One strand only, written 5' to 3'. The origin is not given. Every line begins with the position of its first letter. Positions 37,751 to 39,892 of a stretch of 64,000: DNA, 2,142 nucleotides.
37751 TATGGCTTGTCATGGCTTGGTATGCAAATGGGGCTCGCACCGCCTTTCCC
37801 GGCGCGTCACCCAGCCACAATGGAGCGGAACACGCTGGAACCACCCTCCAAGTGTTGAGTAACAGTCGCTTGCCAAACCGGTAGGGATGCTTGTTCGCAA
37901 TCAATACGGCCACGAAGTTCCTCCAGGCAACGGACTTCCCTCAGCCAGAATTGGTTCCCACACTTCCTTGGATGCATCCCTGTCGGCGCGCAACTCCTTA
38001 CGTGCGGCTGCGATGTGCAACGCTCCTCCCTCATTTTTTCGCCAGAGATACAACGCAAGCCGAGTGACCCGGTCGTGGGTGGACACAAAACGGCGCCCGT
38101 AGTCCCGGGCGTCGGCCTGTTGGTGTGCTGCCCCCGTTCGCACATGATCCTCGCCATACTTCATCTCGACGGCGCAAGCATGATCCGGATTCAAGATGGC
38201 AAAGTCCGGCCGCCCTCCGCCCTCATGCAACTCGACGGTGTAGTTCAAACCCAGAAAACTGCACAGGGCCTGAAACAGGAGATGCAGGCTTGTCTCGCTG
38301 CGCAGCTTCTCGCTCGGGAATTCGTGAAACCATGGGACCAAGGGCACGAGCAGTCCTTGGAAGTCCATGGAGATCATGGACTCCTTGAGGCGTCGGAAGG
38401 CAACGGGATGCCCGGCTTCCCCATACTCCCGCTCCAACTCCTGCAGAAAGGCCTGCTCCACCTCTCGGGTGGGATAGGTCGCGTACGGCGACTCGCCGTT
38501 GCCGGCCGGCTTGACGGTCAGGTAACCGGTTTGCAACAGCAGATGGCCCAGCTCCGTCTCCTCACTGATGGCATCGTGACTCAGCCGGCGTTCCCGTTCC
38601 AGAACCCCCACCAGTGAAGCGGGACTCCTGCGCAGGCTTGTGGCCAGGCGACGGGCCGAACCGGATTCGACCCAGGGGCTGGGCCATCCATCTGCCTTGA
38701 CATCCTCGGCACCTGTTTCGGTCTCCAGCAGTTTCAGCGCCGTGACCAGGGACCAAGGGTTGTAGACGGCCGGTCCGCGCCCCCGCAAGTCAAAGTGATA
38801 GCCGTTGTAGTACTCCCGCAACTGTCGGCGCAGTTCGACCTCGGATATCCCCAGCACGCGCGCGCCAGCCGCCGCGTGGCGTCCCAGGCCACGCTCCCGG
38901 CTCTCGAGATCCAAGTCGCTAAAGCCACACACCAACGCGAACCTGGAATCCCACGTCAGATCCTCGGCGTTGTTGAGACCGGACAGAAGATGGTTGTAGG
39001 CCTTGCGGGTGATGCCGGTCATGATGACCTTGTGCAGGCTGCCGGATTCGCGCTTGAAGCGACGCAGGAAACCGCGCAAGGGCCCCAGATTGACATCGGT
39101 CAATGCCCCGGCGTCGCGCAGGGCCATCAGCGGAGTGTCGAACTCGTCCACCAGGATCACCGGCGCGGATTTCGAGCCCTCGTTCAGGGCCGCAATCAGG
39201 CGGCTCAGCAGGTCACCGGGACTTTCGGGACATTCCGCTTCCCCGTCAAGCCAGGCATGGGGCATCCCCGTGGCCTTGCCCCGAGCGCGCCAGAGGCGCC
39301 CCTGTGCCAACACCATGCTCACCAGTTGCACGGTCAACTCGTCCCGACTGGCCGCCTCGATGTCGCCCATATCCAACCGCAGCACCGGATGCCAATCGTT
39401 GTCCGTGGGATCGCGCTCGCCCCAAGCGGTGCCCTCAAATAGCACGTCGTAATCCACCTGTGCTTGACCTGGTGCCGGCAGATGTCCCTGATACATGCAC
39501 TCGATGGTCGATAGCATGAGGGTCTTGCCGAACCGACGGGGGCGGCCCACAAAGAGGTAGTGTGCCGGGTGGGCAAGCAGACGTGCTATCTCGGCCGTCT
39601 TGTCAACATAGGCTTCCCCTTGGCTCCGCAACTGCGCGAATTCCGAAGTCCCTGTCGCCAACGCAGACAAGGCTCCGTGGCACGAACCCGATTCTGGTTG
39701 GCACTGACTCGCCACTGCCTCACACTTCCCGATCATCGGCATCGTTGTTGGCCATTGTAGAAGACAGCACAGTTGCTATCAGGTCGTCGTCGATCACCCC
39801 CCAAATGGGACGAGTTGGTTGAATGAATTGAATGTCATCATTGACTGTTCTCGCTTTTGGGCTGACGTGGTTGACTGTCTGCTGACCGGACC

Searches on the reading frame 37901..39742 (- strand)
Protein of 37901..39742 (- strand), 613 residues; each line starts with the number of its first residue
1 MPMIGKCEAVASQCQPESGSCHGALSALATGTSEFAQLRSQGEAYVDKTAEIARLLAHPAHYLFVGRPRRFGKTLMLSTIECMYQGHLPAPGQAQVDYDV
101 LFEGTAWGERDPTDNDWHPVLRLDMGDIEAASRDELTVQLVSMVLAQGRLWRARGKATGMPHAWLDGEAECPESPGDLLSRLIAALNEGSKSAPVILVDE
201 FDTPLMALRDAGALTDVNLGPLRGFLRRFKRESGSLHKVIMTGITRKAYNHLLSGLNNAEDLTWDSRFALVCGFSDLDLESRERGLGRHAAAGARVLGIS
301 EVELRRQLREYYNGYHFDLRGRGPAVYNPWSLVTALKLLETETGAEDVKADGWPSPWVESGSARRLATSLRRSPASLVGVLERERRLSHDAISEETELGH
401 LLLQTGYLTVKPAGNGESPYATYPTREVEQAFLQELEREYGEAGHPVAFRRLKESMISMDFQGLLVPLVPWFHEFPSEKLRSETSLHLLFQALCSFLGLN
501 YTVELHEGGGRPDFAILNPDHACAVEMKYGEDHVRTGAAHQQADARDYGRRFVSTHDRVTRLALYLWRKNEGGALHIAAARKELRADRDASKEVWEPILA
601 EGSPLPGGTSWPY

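Call 75: search_protein_families(library=pfam, proteins=[window:37901-39742:-], max_evalue=0.00001)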
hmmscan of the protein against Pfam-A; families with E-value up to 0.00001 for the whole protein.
window:37901-39742:- (613 aa): 1 family
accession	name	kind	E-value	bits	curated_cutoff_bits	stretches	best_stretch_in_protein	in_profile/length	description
PF09820.16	AAA-ATPase_like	-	5e-33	115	26.1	1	31-248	3-196/201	Predicted AAA-ATPase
